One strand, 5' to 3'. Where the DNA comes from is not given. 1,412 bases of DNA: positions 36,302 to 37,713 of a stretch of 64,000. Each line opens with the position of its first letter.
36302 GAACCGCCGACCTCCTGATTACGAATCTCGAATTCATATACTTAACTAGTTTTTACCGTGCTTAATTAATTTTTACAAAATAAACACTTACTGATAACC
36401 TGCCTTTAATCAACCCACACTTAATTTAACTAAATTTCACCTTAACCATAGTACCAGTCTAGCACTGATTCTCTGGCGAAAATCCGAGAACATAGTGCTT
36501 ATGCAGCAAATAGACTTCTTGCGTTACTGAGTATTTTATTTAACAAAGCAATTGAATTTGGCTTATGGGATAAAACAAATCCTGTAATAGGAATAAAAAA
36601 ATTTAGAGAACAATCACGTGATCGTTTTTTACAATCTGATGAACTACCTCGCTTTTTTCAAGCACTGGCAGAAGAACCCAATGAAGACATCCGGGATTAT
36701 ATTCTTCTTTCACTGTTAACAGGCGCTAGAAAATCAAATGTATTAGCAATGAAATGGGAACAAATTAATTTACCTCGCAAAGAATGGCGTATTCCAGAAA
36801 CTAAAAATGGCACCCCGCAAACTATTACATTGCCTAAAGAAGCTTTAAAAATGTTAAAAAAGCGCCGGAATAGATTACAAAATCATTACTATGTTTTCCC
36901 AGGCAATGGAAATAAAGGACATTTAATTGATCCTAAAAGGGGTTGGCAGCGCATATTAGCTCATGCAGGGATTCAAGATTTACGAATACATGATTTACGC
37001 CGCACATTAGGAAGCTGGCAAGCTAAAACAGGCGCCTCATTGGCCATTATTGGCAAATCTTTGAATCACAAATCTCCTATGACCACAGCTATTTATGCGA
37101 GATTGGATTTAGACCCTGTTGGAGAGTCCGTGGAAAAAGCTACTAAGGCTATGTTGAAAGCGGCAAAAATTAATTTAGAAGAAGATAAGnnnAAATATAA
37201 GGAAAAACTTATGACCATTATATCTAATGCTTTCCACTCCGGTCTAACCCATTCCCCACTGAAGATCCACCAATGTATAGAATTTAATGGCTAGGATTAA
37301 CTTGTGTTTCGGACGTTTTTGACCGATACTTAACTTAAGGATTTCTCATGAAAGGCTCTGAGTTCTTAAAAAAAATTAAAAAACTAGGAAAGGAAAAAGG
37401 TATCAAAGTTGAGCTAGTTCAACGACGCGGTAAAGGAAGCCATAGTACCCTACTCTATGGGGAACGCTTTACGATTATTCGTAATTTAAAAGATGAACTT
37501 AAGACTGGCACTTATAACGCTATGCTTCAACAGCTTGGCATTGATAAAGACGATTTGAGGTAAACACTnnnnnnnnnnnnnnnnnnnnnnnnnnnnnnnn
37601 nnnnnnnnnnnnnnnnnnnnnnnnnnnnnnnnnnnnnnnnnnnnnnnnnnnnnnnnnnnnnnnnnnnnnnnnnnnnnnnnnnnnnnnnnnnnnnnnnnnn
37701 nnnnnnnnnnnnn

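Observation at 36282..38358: Decayed integrative element at tRNA-Thr(CGU): tRNA 3'-end direct repeat, N-terminally truncated P4-type integrase and hicAB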

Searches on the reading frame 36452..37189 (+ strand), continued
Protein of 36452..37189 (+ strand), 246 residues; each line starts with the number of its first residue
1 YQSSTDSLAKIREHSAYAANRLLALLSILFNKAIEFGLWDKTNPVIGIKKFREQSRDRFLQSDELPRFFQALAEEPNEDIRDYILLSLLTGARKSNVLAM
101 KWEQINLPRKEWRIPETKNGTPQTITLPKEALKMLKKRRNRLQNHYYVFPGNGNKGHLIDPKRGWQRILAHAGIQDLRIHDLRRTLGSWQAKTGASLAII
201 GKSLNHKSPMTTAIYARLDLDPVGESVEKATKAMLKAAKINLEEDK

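Call 43: find_encoding_contigs(protein=P0002, flank=10000, max_places=4)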
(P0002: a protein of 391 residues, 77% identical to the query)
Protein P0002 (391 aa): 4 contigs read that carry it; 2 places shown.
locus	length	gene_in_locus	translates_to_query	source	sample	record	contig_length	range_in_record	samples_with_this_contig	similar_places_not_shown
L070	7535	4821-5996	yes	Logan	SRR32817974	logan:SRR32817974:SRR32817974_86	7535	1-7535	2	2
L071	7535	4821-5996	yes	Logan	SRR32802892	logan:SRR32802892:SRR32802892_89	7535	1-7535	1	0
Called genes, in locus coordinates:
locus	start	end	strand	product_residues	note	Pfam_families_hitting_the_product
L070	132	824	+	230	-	PF01177:Asp_Glu_race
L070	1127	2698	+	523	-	-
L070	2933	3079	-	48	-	-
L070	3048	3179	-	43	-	-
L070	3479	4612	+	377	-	PF00589:Phage_integrase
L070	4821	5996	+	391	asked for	PF13356:Arm-DNA-bind_3, PF24624:Int_N (faint), PF00589:Phage_integrase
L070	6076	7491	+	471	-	PF04326:SLFN_AlbA_2, PF13749:HATPase_c_4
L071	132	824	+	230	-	PF01177:Asp_Glu_race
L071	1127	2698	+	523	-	-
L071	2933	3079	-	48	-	-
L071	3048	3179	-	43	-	-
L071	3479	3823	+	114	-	-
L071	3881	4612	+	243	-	PF00589:Phage_integrase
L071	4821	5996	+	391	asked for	PF13356:Arm-DNA-bind_3, PF24624:Int_N (faint), PF00589:Phage_integrase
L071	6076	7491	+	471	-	PF04326:SLFN_AlbA_2, PF13749:HATPase_c_4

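Call 63: search_protein_families(library=phrogs, proteins=[P0001], max_evalue=0.001)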
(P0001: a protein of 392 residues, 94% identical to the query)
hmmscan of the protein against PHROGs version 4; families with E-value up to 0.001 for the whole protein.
P0001 (392 aa): 7 families
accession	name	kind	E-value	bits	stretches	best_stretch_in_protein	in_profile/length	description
phrog_1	-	integration and excision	8.6e-62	211.2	1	8-380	93-451/611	integrase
phrog_216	-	integration and excision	7.9e-34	118.1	1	186-378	35-238/301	integrase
phrog_7244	-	integration and excision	3.4e-14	53.7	1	70-273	40-243/263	integrase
phrog_3423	-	unknown function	1.3e-12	49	1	21-149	17-145/157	-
phrog_35951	-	unknown function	1.4e-06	29.7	1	306-348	4-46/97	-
phrog_37709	-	unknown function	6.1e-06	27.2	1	173-262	30-114/116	-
phrog_25190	-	integration and excision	6.7e-05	24.2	1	290-355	19-79/109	integrase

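Call 79: search_dna_similar(query=P0001, collection=phages, mode=protein, max_evalue=1e-10, max_rows=25)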
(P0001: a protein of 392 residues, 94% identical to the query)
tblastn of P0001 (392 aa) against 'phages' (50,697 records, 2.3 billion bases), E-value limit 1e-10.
Records with a match: 386; places in all: 388; records where one place covers at least 80% of the query: 163.
Best place of each record, by identity: <60% 386.
By first word of the organism name: Salmonella 71; Escherichia 49; Burkholderia 42; Stx2a-converting 36; Pseudomonas 32; Paenibacillus 28; Klebsiella 22; Enterobacteria 16; Ralstonia 12; Bacteriophage 12; and 23 more.
By host as written in the record: - 82; Escherichia coli 16; Burkholderia sp. 15; Burkholderia pseudomallei 12; Salmonella enterica 11; Salmonella sp. 11; Pseudomonas aeruginosa 11; Paenibacillus larvae 2017 10; and 126 more.
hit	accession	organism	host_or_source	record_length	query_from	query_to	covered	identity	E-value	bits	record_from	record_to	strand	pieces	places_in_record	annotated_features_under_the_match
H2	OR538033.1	Ralstonia phage C22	Ralstonia sp. RS3/1-1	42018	29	364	86%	34.6%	6e-40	157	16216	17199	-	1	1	hypothetical protein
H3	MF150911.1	Ralstonia phage DU_RP_II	Ralstonia solanacearum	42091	29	364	86%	34.4%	9e-37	147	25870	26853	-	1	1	integrase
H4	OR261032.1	Aeromonas phage ST4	Aeromonas hydrophila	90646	8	361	90%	29.5%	3e-29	125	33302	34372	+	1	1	integrase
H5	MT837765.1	Bacteriophage sp.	human fecal samples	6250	1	354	90%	27.3%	2e-16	87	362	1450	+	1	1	record has no annotation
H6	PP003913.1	Pseudomonas phage vB_Pae_U1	Pseudomonas aeruginosa ST773 ...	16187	5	374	94%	26.2%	2e-18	94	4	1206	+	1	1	integrase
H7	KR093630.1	Moraxella phage Mcat6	Moraxella catarrhalis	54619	5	362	91%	26.4%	9e-26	115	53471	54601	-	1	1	integrase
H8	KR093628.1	Moraxella phage Mcat4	Moraxella catarrhalis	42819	5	362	91%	26.2%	6e-26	115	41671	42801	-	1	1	integrase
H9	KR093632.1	Moraxella phage Mcat8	Moraxella catarrhalis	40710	5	362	91%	26.2%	4e-25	113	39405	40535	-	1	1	integrase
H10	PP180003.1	Escherichia phage mEp515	Escherichia coli K-12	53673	6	386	97%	24.6%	1e-16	88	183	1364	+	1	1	integrase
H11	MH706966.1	Enterobacteria phage mEp021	Escherichia coli str. K-12 substr. W3110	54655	6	386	97%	24.6%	1e-16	88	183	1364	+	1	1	putative integrase | putative helix-turn-helix domain-containing protein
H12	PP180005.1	Escherichia phage mEp554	Escherichia coli K-12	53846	8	387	97%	24.6%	3e-17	90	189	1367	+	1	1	integrase | hypothetical protein | terminator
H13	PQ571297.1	Klebsiella phage KO-TP1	Klebsiella oxytoca BBCO_XO_1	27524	24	387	93%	25.0%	3e-14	81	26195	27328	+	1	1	integrase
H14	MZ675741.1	Acinetobacter phage Ab1656-2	Acinetobacter baumannii 1656-2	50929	6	352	89%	25.3%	1e-19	97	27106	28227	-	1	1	recombinase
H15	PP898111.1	Acinetobacter phage phi9102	Acinetobacter baumannii 9102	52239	6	352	89%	25.3%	1e-19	97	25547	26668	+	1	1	record has no annotation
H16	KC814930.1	Shigella phage SfIV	Shigella flexneri serotype 4av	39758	11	346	86%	25.8%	6e-14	79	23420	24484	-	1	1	integrase | excisionase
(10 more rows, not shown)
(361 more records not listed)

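Call 84: find_encoding_contigs(protein=P0019, flank=5000, max_places=2)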
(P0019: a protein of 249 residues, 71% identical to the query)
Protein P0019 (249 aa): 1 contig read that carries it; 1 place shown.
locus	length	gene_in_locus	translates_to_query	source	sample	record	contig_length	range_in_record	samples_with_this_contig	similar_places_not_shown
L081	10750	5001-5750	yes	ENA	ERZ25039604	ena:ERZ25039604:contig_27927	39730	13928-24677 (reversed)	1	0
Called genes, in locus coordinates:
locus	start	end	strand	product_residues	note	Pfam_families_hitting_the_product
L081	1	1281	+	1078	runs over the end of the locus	PF00805:Pentapeptide, PF23414:Beta-prop_EML_2 (faint), PF00400:WD40 (faint), PF25174:Beta-prop_THOC3 (faint), PF25175:Beta-prop_WDR5 (faint), PF25168:Beta-prop_WDR36-Utp21_2nd (faint), PF26550:Tricorn_2nd (faint)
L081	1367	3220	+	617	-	-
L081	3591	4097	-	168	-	PF18478:PIN_10, PF18480:DUF5615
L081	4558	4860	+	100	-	PF13356:Arm-DNA-bind_3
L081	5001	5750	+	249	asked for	PF00589:Phage_integrase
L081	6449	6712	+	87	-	-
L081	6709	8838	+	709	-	PF10593:Z1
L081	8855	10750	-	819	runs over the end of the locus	PF02463:SMC_N, PF13175:AAA_15 (weak), PF13476:AAA_23, PF13555:AAA_29 (weak)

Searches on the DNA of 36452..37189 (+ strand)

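Call 25: search_rna_families(sources=[L001, L006, L007, L008], threshold=gathering)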
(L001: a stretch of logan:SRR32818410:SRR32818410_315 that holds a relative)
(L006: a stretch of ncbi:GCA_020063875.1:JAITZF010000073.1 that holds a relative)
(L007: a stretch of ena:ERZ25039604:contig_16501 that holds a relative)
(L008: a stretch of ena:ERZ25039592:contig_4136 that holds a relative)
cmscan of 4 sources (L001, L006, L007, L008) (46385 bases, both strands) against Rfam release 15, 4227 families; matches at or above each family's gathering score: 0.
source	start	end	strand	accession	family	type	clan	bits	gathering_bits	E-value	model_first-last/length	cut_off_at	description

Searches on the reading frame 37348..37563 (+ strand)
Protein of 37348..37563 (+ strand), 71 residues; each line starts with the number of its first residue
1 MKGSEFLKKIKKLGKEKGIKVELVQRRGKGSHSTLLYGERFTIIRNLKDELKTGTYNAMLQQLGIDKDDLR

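Call 10: search_protein_families(library=pfam, proteins=[window:37348-37563:+], max_evalue=0.01)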
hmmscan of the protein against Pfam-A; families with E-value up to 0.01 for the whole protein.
window:37348-37563:+ (71 aa): 1 family
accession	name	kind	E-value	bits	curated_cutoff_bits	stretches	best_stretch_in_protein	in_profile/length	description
PF07927.17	HicA_toxin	-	1.4e-06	28.7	27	1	17-65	11-58/58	HicA toxin of bacterial toxin-antitoxin,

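Call 11: search_protein_families(library=ncbifam, proteins=[window:37348-37563:+], max_evalue=0.01)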
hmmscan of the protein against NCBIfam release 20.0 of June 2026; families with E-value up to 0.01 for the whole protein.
window:37348-37563:+ (71 aa): 0 families

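Call 50: search_solved_structures(query=window:37348-37560:+, max_evalue=1, show_alignments=2)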
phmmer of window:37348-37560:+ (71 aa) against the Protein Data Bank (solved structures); distinct sequences matched with E-value up to 1: 1.
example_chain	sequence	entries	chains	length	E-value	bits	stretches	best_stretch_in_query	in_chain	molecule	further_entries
2k5i_A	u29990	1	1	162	0.8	13.8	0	3-46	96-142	IRON TRANSPORT PROTEIN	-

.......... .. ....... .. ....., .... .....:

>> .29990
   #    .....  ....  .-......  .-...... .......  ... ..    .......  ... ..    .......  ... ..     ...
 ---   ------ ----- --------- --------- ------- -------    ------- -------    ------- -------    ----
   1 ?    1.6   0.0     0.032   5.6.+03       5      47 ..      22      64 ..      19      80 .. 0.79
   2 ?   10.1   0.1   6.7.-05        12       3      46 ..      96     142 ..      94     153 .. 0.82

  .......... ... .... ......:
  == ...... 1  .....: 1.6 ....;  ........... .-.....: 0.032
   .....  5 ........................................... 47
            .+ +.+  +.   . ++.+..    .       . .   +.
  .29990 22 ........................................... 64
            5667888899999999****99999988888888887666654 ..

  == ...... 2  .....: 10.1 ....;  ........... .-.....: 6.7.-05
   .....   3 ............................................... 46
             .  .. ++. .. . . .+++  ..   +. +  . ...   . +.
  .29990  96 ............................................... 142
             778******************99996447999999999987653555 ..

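Call 63: search_protein_families(library=phrogs, proteins=[window:37348-37560:+], max_evalue=0.001)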
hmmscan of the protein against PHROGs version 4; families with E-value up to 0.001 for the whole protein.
window:37348-37560:+ (71 aa): 1 family
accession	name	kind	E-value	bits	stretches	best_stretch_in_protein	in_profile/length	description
phrog_353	-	moron, auxiliary metabolic gene and host takeover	1.7e-08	35.4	1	1-69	5-69/73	toxin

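Call 64: search_dna_similar(query=window:37348-37560:+, collection=plasmids, mode=protein, max_evalue=0.001, max_rows=8)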
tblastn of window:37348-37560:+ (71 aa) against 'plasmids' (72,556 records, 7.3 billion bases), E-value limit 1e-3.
Records with a match: 1; places in all: 1; records where one place covers at least 80% of the query: 1.
Best place of each record, by identity: 60-80% 1.
By first word of the organism name: Geminocystis 1.
By predicted mobility (MOB-suite, as given by PLSDB): non-mobilizable 1.
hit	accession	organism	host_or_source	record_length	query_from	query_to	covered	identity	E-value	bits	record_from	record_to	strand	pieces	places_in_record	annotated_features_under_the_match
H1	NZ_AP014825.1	Geminocystis sp. NIES-3709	-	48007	1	70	99%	62.9%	1e-13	70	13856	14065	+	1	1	type II toxin-antitoxin system HicA family toxin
